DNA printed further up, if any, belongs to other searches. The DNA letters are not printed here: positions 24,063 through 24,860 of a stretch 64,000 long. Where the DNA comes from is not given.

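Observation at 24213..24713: Major pilin with CfaB-like N-terminal donor strand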

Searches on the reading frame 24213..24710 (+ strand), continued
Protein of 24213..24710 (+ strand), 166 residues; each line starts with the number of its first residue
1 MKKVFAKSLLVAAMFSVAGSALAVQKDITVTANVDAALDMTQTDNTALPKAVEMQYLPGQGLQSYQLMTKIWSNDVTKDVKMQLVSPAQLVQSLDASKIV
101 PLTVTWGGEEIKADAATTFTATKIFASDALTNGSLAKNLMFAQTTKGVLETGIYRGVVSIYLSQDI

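Call 23: get_annotated_region(hit=H56, flank=6000)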
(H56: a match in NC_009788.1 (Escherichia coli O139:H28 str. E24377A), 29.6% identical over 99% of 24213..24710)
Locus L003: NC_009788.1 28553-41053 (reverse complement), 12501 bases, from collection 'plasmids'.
description: Escherichia coli O139:H28 str. E24377A plasmid pETEC_73, complete sequence
organism: Escherichia coli O139:H28 str. E24377A (NCBI taxid 331111)
taxonomy: Bacteria; Pseudomonadota; Gammaproteobacteria; Enterobacterales; Enterobacteriaceae; Escherichia; Escherichia coli; Escherichia coli O139:H28 str. E24377A
host: -; source: -; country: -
typing (MOB-suite, as given by PLSDB): mobilizable; replicon IncI-gamma/K1; relaxase MOBP,MOBP
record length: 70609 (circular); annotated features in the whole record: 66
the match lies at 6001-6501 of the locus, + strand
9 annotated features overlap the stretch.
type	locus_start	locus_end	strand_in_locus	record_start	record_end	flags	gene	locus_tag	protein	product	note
CDS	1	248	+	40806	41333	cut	-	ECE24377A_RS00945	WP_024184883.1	hypothetical protein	-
CDS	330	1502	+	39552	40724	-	istA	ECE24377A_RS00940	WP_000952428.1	IS21-like element ISEc62 family transposase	GO:0006313 - DNA transposition [Evidence IEA]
CDS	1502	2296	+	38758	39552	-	istB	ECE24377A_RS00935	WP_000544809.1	IS21-like element helper ATPase IstB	-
CDS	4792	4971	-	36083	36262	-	-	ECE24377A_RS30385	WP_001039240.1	hypothetical protein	-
CDS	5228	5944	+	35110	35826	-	csoB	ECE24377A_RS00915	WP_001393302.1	CS1 fimbrial subunit B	-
predicted_resistance_gene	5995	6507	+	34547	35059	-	cooA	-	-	CS1 fimbrial major subunit CooA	predicted by amrfinderplus; class ; identity 100.0%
CDS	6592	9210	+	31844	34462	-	csdC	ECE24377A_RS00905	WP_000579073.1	CS19 fimbria usher CsdC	-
CDS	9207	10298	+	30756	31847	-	csdD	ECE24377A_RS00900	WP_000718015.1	CS19 fimbria tip adhesin CsdD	-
CDS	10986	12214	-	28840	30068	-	-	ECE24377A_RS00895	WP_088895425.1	IS3-like element IS2 family transposase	GO:0006313 - DNA transposition [Evidence IEA]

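Call 24: get_annotated_region(hit=H33, flank=6000)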
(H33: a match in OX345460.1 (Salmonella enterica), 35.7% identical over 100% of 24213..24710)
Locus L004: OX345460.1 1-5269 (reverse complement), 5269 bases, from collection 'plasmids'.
description: Salmonella enterica subsp. enterica strain SV10193 genome assembly, plasmid: 122
organism: Salmonella enterica (NCBI taxid 134047)
taxonomy: Bacteria; Pseudomonadota; Gammaproteobacteria; Enterobacterales; Enterobacteriaceae; Salmonella; Salmonella enterica
host: -; source: Gallus gallus,Poultry farm; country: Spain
typing (MOB-suite, as given by PLSDB): non-mobilizable
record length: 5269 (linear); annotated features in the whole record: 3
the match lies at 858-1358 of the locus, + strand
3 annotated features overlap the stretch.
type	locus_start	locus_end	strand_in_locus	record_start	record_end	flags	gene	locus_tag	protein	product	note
CDS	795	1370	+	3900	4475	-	-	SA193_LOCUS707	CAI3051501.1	-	-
CDS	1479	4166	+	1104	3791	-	-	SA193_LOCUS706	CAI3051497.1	-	-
CDS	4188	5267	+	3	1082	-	-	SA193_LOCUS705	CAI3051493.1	-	-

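Call 25: get_annotated_region(hit=H37, flank=5000)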
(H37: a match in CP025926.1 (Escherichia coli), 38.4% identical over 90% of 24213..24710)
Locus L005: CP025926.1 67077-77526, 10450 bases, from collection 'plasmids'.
description: Escherichia coli strain 520873 plasmid p520873_84, complete sequence
organism: Escherichia coli (NCBI taxid 562)
taxonomy: Bacteria; Pseudomonadota; Gammaproteobacteria; Enterobacterales; Enterobacteriaceae; Escherichia; Escherichia coli
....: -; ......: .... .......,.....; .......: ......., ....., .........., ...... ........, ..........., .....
typing (MOB-suite, as given by PLSDB): non-mobilizable; replicon IncK2/Z
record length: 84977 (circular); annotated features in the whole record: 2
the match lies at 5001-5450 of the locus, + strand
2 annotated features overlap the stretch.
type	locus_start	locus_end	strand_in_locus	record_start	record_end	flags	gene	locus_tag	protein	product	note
predicted_resistance_gene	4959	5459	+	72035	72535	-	csaB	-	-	CS4 pilus major pilin CsaB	predicted by amrfinderplus; class ; identity 100.0%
predicted_resistance_gene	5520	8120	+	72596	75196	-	cfaC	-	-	CFA/I pilus usher protein CfaC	predicted by amrfinderplus; class ; identity 99.88%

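Call 26: get_annotated_region(hit=H28, flank=5000)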
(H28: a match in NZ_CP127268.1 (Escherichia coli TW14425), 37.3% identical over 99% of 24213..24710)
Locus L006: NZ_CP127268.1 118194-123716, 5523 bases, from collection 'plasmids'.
description: Escherichia coli TW14425 plasmid pTW14425_123.7k, complete sequence
organism: Escherichia coli TW14425 (NCBI taxid 913087)
taxonomy: Bacteria; Pseudomonadota; Gammaproteobacteria; Enterobacterales; Enterobacteriaceae; Escherichia; Escherichia coli; Escherichia coli TW14425
host: -; source: Homo sapiens,stool; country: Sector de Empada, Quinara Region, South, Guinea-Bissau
typing (MOB-suite, as given by PLSDB): non-mobilizable; replicon IncFIA,IncFIB,IncFIC; mating-pair formation MPF_F
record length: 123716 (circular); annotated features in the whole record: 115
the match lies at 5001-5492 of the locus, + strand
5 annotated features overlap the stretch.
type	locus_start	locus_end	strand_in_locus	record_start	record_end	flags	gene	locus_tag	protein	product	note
CDS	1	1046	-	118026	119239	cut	-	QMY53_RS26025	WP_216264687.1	IS3 family transposase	-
CDS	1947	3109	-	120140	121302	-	-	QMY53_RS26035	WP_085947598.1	IS3-like element IS3 family transposase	-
CDS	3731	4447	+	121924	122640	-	cfaA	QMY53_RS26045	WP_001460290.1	CFA/I pilus chaperone CfaA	-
CDS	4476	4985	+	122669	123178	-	-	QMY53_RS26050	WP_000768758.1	CS1 type fimbrial major subunit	-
CDS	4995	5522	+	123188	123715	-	-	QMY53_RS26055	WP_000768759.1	CS1 type fimbrial major subunit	-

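Call 27: get_annotated_region(hit=H55, flank=5000)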
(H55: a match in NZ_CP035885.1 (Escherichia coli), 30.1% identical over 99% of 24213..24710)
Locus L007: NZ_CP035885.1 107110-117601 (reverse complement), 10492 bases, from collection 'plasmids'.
description: Escherichia coli strain LSN03-016011/A plasmid pLSN03016011A_163, complete sequence
organism: Escherichia coli (NCBI taxid 562)
taxonomy: Bacteria; Pseudomonadota; Gammaproteobacteria; Enterobacterales; Enterobacteriaceae; Escherichia; Escherichia coli
host: -; source: Homo sapiens,stool; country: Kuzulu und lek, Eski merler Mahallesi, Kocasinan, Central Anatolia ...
typing (MOB-suite, as given by PLSDB): conjugative; replicon IncFIB,IncFII,IncI-gamma/K1; relaxase MOBF; mating-pair formation MPF_F
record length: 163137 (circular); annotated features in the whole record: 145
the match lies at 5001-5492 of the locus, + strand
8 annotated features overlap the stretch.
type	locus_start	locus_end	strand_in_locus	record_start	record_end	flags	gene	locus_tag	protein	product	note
CDS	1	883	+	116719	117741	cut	istA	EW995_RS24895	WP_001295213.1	IS21-like element IS100 family transposase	-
CDS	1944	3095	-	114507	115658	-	-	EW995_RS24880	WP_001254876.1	IS30-like element IS30 family transposase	-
CDS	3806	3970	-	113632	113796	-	-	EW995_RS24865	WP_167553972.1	hypothetical protein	-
CDS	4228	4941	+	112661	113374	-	csdB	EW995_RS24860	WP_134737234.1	CS19 fimbria chaperone CsdB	-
CDS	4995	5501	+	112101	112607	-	-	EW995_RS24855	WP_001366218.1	CS17 fimbrial major subunit CsbA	-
predicted_resistance_gene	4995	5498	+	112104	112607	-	csbA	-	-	CS17 fimbrial major subunit CsbA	predicted by amrfinderplus; class ; identity 100.0%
CDS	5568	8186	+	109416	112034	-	csdC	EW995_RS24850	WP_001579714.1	CS19 fimbria usher CsdC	-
CDS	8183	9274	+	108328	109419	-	csdD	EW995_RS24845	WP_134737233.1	CS19 fimbria tip adhesin CsdD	-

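Call 28: get_annotated_region(hit=H54, flank=5000)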
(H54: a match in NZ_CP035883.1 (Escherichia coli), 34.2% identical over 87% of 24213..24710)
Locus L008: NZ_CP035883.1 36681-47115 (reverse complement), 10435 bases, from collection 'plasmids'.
description: Escherichia coli strain WS0115A plasmid pWS0115A_186, complete sequence
organism: Escherichia coli (NCBI taxid 562)
taxonomy: Bacteria; Pseudomonadota; Gammaproteobacteria; Enterobacterales; Enterobacteriaceae; Escherichia; Escherichia coli
host: -; source: Homo sapiens,stool; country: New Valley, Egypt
typing (MOB-suite, as given by PLSDB): conjugative; replicon IncFIA,IncFIC; relaxase MOBF; mating-pair formation MPF_F
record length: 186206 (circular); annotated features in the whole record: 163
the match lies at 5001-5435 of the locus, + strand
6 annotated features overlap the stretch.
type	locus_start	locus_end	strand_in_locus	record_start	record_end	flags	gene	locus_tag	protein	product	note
CDS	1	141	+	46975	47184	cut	-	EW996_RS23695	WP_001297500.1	hypothetical protein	-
CDS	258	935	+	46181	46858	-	tnpA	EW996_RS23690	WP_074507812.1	IS66-like element accessory protein TnpA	GO:0006313 - DNA transposition [Evidence IEA]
CDS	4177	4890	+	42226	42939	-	csdB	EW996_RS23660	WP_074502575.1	CS19 fimbria chaperone CsdB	-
predicted_resistance_gene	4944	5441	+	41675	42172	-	csdA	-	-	CS19 fimbria major subunit CsdA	predicted by amrfinderplus; class ; identity 100.0%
CDS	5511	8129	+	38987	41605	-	csdC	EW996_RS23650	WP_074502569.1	CS19 fimbria usher CsdC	-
CDS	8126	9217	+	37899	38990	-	csdD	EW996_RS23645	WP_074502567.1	CS19 fimbria tip adhesin CsdD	-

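Call 29: get_annotated_region(hit=H31, flank=5000)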
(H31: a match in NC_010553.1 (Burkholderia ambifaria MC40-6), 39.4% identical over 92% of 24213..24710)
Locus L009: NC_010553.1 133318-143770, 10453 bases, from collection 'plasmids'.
description: Burkholderia ambifaria MC40-6 plasmid pBMC401, complete sequence
organism: Burkholderia ambifaria MC40-6 (NCBI taxid 398577)
taxonomy: Bacteria; Pseudomonadota; Betaproteobacteria; Burkholderiales; Burkholderiaceae; Burkholderia; Burkholderia ambifaria; Burkholderia ambifaria MC40-6
host: -; source: -; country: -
typing (MOB-suite, as given by PLSDB): conjugative; replicon rep_cluster_526; relaxase MOBP; mating-pair formation MPF_T
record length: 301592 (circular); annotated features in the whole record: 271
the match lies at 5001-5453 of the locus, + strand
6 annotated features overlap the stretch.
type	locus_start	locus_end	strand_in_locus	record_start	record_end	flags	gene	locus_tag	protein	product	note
CDS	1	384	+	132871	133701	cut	-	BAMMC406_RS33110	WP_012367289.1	reverse transcriptase domain-containing protein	-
CDS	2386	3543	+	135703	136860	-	-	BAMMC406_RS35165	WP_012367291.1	IS30 family transposase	-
CDS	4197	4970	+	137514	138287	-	-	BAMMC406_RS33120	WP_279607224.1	fimbrial protein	-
CDS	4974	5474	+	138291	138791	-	cblA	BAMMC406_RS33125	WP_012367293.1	cable pilus major pilin CblA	-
CDS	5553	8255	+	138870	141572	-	cblC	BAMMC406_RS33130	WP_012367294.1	cable pilus usher protein CblC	-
CDS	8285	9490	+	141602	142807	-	-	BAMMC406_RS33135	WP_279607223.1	CfaE/CblD family pilus tip adhesin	-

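Call 37: search_protein_families(proteins=[window:24213-24710:+], library=ncbifam, max_evalue=0.001)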
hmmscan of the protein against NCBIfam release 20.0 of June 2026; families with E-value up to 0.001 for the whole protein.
window:24213-24710:+ (166 aa): 2 families
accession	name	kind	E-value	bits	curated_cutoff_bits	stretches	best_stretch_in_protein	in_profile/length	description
NF038252.1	cable_major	equivalog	2e-33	115.4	225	1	11-164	7-160/166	cable pilus major pilin CblA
NF011837.0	PRK15309.1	equivalog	1.1e-26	94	384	1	6-165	28-187/191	fimbrial protein TcfB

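Call 43: find_encoding_contigs(protein=P0031, flank=8000, max_places=2)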
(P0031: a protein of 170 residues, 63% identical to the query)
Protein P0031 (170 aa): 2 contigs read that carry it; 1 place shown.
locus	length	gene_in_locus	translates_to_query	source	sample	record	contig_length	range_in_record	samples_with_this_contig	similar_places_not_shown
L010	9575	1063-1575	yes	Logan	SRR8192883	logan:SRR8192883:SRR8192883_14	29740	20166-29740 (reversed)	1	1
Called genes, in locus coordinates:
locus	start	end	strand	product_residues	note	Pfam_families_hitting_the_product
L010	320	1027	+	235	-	PF00345:PapD_N (weak)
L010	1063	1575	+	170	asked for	PF04449:Fimbrial_CS1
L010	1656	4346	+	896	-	PF16967:TcfC, PF17271:Usher_TcfC, PF15976:CooC_C (weak)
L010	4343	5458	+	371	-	PF07434:CfaE_2nd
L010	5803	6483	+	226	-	PF00239:Resolvase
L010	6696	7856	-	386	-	PF07470:Glyco_hydro_88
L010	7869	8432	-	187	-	-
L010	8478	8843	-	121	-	-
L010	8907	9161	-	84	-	-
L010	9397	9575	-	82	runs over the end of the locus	-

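Call 44: find_encoding_contigs(protein=P0046, flank=8000, max_places=2)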
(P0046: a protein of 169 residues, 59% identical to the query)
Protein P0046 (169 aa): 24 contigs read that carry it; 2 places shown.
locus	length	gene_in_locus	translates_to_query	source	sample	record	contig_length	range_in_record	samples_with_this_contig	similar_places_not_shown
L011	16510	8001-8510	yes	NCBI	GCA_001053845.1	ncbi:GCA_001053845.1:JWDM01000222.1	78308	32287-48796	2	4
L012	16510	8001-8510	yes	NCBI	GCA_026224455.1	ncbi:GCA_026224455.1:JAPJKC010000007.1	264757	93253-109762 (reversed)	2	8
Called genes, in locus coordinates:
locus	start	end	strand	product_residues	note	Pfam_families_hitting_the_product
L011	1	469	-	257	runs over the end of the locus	PF00392:GntR, PF07729:FCD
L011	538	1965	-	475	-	PF00232:Glyco_hydro_1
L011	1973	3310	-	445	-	PF02378:PTS_EIIC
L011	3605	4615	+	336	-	PF00356:LacI, PF00532:Peripla_BP_1, PF13407:Peripla_BP_4, PF13377:Peripla_BP_3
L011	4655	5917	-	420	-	PF00278:Orn_DAP_Arg_deC, PF02784:Orn_Arg_deC_N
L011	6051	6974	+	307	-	PF00126:HTH_1, PF03466:LysR_substrate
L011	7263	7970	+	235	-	PF00345:PapD_N (weak)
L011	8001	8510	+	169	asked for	PF04449:Fimbrial_CS1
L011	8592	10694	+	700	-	PF16967:TcfC, PF17271:Usher_TcfC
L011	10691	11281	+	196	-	PF15976:CooC_C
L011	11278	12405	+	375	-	PF07434:CfaE_2nd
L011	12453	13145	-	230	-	PF01177:Asp_Glu_race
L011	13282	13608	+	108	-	PF12973:Cupin_7 (weak), PF02311:AraC_binding (weak), PF07883:Cupin_2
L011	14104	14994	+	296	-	PF00528:BPD_transp_1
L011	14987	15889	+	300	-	PF00528:BPD_transp_1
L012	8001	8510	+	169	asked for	PF04449:Fimbrial_CS1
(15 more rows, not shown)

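Call 62: predict_structure(alignment_id=A1)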
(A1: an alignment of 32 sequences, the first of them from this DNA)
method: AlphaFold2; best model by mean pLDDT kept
length: 143 residues; sequences in the alignment: 32
mean_pLDDT: 90.9   pTM: 0.82
mean pLDDT of the five models: 90.9, 89.8, 88.7, 88.3, 87.7
residues with pLDDT >= 90: 113; 70-90: 20; 50-70: 9; < 50: 1
segments of 3 or more residues with pLDDT < 50: none
pLDDT, mean of each block of 10 residues (from residue 1): 67 79 92 95 95 93 97 96 98 95 82 97 94 96 84
secondary structure, 60 per line:
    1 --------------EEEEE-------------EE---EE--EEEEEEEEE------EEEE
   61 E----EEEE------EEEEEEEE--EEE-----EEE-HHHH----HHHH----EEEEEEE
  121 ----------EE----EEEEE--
elements in order: E15-19 E42-50 E57-61 E66-69 E76-83 E86-88 E94-96 H98-101 H106-109 E114-120 E137-141

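Call 65: fold_search(model_id=the predicted structure, library=pdb)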
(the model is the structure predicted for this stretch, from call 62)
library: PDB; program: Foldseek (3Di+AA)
matches with E <= 10: 895; with E <= 0.001: 14
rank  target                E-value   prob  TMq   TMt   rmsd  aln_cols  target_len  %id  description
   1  4y2n_C                2.2e-12  1.00  0.83  0.81   6.9       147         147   35  Structure of CFA/I pili major subunit CfaB trimer (released 2016-08-10)
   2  4y2l_A                4.1e-12  1.00  0.83  0.81   6.9       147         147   34  Structure of CFA/I pili major subunit CfaB trimer (released 2016-08-10)
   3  4y2l_B                5.1e-12  1.00  0.80  0.77   7.2       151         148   34  Structure of CFA/I pili major subunit CfaB trimer (released 2016-08-10)
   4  4y2l_D                9.6e-12  1.00  0.81  0.77   6.9       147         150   36  Structure of CFA/I pili major subunit CfaB trimer (released 2016-08-10)
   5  4y2l_F                2.0e-11  1.00  0.81  0.78   6.8       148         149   35  Structure of CFA/I pili major subunit CfaB trimer (released 2016-08-10)
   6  8ehs_A                2.5e-11  1.00  0.83  0.82   6.5       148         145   31  Cryo-EM reconstruction of the CS17 bacterial adhesion pili (released 2023-03-22)
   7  6nrv_A                4.5e-11  1.00  0.79  0.78   6.7       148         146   36  Cryo-EM reconstruction of CFA/I pili (released 2019-09-11)
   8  3f84_B                4.7e-09  1.00  0.79  0.38   2.3       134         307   32  Structure of fusion complex of major pilin CfaB and major pilin CfaB of CFA/I pilus from ETEC E. coli (released 2009-08-11)
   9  4hji_A                1.2e-08  1.00  0.81  0.75   2.5       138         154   28  Structure of the CooA pilin subunit from enterotoxigenic Escherichia coli (released 2012-12-19)
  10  3f83                  1.3e-08  1.00  0.79  0.23   2.2       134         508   32  Structure of fusion complex of the minor pilin CfaE and major pilin CfaB of CFA/I pili from ETEC E. coli (released 2009-08-11)
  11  3f85                  1.5e-08  1.00  0.79  0.26   2.1       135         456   32  Structure of fusion complex of homo trimeric major pilin subunits CfaB of CFA/I fimbirae from ETEC E. coli (released 2009-08-11)
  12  3f84_A                1.7e-08  1.00  0.79  0.39   2.1       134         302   31  Structure of fusion complex of major pilin CfaB and major pilin CfaB of CFA/I pilus from ETEC E. coli (released 2009-08-11)
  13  4hji_B                2.0e-08  1.00  0.79  0.74   2.6       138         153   28  Structure of the CooA pilin subunit from enterotoxigenic Escherichia coli (released 2012-12-19)
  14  4y2o_B                2.2e-07  1.00  0.74  0.74   2.8       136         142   32  Structure of CFA/I pili chaperone-major subunit complex (CfaA-CfaB) (released 2016-08-10)
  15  6k73_C                1.6e-03  1.00  0.58  0.29   4.6       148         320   13  Chaperone-tip adhesin complex is vital for synergistic activation of CFA/I fimbriae biogenesis (released 2020-06-10)
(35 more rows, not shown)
